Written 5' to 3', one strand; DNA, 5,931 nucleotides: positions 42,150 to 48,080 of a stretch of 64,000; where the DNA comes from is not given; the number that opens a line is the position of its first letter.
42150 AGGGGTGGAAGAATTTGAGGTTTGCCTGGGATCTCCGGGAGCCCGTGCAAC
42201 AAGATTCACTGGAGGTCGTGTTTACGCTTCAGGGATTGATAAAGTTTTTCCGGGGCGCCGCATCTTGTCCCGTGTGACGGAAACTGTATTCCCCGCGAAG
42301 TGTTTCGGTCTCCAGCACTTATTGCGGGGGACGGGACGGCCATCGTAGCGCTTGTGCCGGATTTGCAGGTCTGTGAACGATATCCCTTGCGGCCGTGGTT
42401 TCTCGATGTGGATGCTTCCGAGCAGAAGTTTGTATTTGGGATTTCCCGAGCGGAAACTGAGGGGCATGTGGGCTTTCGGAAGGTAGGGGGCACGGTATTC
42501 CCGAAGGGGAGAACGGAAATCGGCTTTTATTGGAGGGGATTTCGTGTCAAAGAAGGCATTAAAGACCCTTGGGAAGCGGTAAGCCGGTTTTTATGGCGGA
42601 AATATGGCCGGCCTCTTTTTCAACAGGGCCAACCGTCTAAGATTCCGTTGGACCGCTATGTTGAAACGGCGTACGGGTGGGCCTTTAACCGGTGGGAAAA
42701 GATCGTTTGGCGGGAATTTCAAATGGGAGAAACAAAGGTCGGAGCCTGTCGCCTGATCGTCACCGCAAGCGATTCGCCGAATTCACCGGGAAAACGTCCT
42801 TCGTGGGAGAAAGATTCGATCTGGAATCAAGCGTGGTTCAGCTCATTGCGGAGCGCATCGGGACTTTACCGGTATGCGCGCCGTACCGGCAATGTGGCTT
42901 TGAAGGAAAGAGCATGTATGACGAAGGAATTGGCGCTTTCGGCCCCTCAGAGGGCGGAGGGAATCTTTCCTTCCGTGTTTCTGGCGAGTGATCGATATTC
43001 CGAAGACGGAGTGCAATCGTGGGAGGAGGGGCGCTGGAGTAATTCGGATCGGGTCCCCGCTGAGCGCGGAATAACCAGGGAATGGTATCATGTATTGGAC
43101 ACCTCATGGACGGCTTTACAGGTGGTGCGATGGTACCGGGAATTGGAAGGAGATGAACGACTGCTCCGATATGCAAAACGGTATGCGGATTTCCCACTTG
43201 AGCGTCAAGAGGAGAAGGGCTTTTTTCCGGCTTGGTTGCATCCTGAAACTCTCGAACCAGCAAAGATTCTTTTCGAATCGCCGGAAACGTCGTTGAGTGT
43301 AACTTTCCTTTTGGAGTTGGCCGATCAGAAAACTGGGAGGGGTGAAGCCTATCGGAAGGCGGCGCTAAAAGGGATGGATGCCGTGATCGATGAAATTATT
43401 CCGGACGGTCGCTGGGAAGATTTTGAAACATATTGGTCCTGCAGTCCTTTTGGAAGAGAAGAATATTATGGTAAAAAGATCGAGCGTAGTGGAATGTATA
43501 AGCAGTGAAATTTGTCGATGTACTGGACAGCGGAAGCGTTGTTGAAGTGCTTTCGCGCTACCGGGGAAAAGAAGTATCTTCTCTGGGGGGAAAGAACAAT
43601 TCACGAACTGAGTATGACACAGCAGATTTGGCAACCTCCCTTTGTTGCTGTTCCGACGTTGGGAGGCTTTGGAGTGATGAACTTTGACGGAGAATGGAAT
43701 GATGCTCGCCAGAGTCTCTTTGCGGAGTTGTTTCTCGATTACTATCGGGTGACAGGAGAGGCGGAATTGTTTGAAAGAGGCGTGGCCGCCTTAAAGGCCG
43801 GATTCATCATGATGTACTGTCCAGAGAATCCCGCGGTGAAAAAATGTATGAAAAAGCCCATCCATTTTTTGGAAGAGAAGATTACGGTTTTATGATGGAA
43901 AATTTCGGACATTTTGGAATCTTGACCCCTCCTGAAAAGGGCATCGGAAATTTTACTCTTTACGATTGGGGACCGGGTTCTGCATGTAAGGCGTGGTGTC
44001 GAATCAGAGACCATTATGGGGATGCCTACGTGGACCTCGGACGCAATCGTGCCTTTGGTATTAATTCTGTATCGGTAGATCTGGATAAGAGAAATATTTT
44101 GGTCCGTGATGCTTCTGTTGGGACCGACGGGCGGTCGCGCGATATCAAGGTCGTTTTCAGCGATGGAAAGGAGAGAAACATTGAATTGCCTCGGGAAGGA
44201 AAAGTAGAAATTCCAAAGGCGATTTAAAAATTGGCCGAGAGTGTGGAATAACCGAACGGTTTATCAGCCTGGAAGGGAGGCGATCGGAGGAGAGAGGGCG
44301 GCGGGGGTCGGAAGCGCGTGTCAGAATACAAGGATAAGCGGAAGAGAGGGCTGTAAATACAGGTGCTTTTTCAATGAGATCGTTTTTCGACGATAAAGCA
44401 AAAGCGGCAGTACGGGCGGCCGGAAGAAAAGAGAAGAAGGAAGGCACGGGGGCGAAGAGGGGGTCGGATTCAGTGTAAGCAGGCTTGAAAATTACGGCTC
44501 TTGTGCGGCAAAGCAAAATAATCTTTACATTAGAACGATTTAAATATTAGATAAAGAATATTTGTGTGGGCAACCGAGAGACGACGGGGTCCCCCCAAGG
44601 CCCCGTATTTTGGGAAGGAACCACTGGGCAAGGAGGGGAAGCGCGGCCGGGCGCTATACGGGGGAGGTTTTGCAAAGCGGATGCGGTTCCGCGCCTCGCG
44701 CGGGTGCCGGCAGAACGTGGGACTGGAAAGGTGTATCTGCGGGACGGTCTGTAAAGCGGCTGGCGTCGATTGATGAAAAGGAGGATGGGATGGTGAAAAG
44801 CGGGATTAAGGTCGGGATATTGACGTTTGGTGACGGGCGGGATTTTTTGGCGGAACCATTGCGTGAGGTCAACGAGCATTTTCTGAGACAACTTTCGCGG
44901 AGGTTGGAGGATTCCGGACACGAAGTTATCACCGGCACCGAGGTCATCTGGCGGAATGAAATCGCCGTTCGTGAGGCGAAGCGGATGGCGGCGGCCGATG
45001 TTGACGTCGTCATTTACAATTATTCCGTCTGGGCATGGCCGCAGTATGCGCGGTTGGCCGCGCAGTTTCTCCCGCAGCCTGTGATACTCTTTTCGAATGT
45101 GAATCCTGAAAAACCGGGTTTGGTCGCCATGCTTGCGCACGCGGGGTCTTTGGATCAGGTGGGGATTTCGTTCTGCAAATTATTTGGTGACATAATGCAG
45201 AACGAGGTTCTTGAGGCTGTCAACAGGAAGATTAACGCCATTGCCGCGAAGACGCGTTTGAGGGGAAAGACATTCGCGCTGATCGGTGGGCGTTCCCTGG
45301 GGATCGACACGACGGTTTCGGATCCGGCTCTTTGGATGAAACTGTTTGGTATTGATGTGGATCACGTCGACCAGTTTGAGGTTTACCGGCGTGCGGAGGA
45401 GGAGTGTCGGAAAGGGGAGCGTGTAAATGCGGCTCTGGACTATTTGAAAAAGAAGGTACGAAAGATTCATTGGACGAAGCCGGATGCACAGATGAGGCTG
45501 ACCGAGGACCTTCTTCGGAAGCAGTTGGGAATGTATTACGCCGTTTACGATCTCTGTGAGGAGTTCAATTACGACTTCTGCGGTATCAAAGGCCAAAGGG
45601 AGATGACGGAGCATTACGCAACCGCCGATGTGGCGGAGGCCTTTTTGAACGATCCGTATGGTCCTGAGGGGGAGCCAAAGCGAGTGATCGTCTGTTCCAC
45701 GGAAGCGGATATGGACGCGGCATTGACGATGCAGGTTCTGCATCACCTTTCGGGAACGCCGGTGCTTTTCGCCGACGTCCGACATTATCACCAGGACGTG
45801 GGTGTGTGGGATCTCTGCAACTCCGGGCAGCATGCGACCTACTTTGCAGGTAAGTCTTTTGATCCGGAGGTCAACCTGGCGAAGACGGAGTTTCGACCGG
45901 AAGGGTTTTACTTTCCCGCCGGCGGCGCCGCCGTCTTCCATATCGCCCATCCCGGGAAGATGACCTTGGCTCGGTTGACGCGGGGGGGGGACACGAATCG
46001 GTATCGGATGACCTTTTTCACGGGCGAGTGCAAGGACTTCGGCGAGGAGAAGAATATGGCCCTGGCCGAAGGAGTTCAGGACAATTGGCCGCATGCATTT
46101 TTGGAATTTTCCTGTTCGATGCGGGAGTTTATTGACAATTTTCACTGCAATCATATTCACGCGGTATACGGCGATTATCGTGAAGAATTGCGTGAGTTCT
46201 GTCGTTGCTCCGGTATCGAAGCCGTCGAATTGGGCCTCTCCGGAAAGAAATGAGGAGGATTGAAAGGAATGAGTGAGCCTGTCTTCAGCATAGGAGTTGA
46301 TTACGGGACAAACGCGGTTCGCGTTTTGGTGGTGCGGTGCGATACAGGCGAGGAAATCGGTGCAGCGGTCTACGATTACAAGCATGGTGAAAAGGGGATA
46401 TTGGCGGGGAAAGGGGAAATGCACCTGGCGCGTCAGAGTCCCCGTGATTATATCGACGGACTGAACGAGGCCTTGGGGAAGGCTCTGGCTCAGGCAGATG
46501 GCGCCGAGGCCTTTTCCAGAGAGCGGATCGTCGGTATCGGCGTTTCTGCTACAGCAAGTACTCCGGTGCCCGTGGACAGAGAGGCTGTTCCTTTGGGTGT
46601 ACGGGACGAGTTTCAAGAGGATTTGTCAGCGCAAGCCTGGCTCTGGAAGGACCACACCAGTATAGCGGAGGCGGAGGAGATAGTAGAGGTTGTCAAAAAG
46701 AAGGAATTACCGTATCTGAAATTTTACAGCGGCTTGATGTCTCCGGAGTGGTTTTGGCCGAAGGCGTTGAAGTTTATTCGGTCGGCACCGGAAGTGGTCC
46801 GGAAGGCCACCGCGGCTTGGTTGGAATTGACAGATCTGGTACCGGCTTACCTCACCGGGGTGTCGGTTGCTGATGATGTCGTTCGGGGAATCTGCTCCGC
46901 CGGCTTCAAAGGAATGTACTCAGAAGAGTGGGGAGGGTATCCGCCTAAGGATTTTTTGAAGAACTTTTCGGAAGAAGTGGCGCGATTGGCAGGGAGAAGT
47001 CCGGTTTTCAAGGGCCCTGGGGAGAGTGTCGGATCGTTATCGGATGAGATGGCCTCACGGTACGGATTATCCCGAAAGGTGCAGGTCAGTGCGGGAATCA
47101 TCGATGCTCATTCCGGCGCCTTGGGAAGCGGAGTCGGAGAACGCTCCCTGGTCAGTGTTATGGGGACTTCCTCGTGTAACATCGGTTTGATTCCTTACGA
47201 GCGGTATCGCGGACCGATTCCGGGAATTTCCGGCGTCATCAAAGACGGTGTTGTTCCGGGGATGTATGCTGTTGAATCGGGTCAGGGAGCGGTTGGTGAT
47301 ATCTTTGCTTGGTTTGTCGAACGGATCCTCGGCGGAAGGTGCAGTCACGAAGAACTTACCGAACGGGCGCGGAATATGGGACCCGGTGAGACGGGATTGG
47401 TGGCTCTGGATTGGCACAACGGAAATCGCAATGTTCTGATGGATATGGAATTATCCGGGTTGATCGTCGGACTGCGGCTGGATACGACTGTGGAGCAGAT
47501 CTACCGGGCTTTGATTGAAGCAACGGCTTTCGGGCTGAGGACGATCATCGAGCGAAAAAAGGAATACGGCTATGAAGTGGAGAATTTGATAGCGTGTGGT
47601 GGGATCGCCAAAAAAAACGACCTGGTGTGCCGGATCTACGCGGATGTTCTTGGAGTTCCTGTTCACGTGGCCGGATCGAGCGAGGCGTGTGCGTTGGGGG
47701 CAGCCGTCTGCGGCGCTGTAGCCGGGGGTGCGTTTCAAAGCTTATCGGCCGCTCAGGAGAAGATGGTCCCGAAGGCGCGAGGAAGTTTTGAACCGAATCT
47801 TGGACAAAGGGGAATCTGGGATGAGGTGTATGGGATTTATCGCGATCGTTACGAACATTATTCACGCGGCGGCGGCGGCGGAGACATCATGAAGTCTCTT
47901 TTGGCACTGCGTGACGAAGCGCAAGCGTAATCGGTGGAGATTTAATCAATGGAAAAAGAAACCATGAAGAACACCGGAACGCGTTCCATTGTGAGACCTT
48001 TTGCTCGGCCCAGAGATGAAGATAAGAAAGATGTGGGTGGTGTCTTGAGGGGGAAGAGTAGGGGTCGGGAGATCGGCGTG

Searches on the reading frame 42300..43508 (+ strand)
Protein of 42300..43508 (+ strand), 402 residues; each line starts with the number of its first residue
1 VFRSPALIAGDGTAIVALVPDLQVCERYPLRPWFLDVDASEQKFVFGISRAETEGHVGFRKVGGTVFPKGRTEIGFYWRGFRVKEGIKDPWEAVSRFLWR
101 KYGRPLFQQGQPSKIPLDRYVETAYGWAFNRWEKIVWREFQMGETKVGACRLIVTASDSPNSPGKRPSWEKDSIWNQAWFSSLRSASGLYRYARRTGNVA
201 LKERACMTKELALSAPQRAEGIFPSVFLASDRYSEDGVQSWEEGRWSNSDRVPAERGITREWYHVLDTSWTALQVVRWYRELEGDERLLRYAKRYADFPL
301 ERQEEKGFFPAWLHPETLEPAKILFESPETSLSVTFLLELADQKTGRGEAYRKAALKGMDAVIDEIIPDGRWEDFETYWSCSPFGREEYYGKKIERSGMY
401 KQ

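Call 6: search_protein_families(library=pfam, proteins=[window:42300-43508:+], max_evalue=0.01)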
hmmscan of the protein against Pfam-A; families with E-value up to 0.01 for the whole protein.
window:42300-43508:+ (402 aa): 0 families

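Call 7: search_protein_families(library=ncbifam, proteins=[window:42300-43508:+], max_evalue=0.01)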
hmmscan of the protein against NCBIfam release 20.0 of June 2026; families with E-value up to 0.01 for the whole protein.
window:42300-43508:+ (402 aa): 0 families

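Call 56: search_protein_families(library=pfam, proteins=[window:42300-43508:+], max_evalue=0.01)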
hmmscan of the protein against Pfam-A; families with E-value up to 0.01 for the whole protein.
window:42300-43508:+ (402 aa): 0 families

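Call 59: search_solved_structures(query=window:42300-43508:+, max_evalue=1)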
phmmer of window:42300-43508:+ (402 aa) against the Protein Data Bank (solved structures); distinct sequences matched with E-value up to 1: 0.

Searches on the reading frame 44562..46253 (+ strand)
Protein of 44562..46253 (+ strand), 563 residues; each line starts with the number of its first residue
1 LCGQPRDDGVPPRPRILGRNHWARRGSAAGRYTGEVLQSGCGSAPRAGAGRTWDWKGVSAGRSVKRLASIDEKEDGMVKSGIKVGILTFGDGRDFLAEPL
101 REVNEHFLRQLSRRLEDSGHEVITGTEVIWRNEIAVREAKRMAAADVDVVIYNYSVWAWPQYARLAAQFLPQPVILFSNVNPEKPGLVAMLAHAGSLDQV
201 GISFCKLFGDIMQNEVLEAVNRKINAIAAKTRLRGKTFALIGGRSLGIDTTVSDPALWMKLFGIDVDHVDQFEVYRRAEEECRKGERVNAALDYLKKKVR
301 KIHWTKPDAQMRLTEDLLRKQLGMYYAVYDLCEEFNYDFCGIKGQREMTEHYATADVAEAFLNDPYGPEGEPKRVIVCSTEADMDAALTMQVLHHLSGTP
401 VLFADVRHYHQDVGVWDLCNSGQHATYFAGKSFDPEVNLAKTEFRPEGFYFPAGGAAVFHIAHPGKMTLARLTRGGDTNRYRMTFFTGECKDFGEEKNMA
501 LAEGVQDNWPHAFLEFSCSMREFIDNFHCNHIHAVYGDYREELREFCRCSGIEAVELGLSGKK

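Call 6: search_protein_families(library=pfam, proteins=[window:44562-46253:+], max_evalue=0.01)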
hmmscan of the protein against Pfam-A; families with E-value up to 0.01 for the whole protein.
window:44562-46253:+ (563 aa): 3 families
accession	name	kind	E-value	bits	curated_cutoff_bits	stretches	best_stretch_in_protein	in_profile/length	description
PF02952.23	Fucose_iso_C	-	2.2e-35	121.8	29.3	1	418-553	1-138/143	L-fucose isomerase, C-terminal domain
PF07881.17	Fucose_iso_N1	-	1.1e-19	71.3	28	1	83-224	3-154/169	L-fucose isomerase, first N-terminal domain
PF07882.17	Fucose_iso_N2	-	2e-14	54.1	22.3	2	236-310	1-75/180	L-fucose isomerase, second N-terminal domain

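Call 7: search_protein_families(library=ncbifam, proteins=[window:44562-46253:+], max_evalue=0.01)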
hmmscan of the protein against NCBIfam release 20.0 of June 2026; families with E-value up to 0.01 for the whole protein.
window:44562-46253:+ (563 aa): 3 families
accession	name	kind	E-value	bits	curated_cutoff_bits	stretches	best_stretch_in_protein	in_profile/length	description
NF008220.0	PRK10991.1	equivalog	4.1e-25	88.3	775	1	121-412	54-368/591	L-fucose isomerase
TIGR01089.1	fucI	equivalog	1.8e-21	76.1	850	1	133-412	63-365/587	L-fucose isomerase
NF048012.1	SlpQosIsomSftI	equivalog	1e-10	41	700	2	102-299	17-218/443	sulfoquinovose isomerase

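Call 58: search_solved_structures(query=window:44562-46253:+, max_evalue=0.001)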
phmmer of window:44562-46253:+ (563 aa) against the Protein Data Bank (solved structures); distinct sequences matched with E-value up to 0.001: 6.
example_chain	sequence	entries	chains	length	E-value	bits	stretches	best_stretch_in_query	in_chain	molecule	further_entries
6k1f_A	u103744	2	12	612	3.7e-15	58.7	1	170-412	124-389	L-fucose isomerase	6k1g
1fui_A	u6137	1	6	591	1.3e-14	56.9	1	172-411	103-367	L-FUCOSE ISOMERASE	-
4c22_A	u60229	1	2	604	4.5e-12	48.5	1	340-412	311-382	L-FUCOSE ISOMERASE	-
4c21_A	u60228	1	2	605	4.5e-12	48.5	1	340-412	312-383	L-FUCOSE ISOMERASE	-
4c20_A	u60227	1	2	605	4.5e-12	48.5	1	340-412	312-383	L-FUCOSE ISOMERASE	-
3a9r_A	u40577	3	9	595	1.8e-11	46.5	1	83-411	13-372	D-arabinose isomerase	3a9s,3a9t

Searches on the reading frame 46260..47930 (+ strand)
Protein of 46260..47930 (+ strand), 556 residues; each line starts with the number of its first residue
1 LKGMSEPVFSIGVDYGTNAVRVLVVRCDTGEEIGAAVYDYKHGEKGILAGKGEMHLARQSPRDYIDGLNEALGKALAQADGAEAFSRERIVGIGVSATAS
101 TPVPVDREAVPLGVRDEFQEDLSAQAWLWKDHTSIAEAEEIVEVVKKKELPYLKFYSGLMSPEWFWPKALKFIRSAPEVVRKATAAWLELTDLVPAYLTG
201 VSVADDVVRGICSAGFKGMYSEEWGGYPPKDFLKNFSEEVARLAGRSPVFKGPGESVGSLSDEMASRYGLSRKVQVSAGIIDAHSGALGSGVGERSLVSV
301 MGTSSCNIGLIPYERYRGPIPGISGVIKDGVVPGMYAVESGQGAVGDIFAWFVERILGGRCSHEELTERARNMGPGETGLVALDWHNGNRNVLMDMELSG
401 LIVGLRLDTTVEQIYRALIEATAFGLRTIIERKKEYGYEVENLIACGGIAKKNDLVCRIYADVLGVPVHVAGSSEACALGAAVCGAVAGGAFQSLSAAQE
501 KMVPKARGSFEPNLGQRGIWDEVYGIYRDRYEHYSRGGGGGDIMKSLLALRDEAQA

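Call 6: search_protein_families(library=pfam, proteins=[window:46260-47930:+], max_evalue=0.01)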
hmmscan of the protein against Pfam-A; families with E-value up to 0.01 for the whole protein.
window:46260-47930:+ (556 aa): 2 families
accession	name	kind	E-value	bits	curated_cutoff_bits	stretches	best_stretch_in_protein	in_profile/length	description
PF02782.22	FGGY_C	-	6.5e-38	130.9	27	1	298-488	2-197/198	FGGY family of carbohydrate kinases, C-terminal domain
PF00370.27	FGGY_N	-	4.5e-10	40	28.8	1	11-289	3-245/245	FGGY family of carbohydrate kinases, N-terminal domain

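Call 7: search_protein_families(library=ncbifam, proteins=[window:46260-47930:+], max_evalue=0.01)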
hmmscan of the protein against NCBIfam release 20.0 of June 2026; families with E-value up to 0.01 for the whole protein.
window:46260-47930:+ (556 aa): 10 families
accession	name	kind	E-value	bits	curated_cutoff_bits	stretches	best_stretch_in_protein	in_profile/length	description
NF003154.0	PRK04123.1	equivalog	1.6e-165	552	428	1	9-537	5-540/554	ribulokinase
TIGR01234.1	L-ribulokinase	equivalog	2.5e-143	478.7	583.25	1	9-532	2-528/536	ribulokinase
TIGR01315.1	5C_CHO_kinase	subfamily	2.8e-50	171.6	408.7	2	10-371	2-348/541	FGGY family pentulose kinase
TIGR01312.1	XylB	equivalog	1.5e-38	132.6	380.25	1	11-531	1-480/481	xylulokinase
NF008187.0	PRK10939.1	equivalog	1.2e-19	70.3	528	1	247-532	209-501/521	autoinducer-2 kinase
TIGR01311.1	glycerol_kin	equivalog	1.6e-18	66.3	590.35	1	333-514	296-474/496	glycerol kinase GlpK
TIGR02628.1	fuculo_kin_coli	equivalog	1.3e-16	60.6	470.9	1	175-507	143-460/465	L-fuculokinase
TIGR01314.1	gntK_FGGY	equivalog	2.3e-14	52.8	648.55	1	260-527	215-486/505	gluconokinase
NF000756.0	PRK00047.1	subfamily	1.1e-13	50.3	498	1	395-514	358-475/502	glycerol kinase GlpK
TIGR02627.1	rhamnulo_kin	equivalog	0.005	15.4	527.95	1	413-499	360-445/454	rhamnulokinase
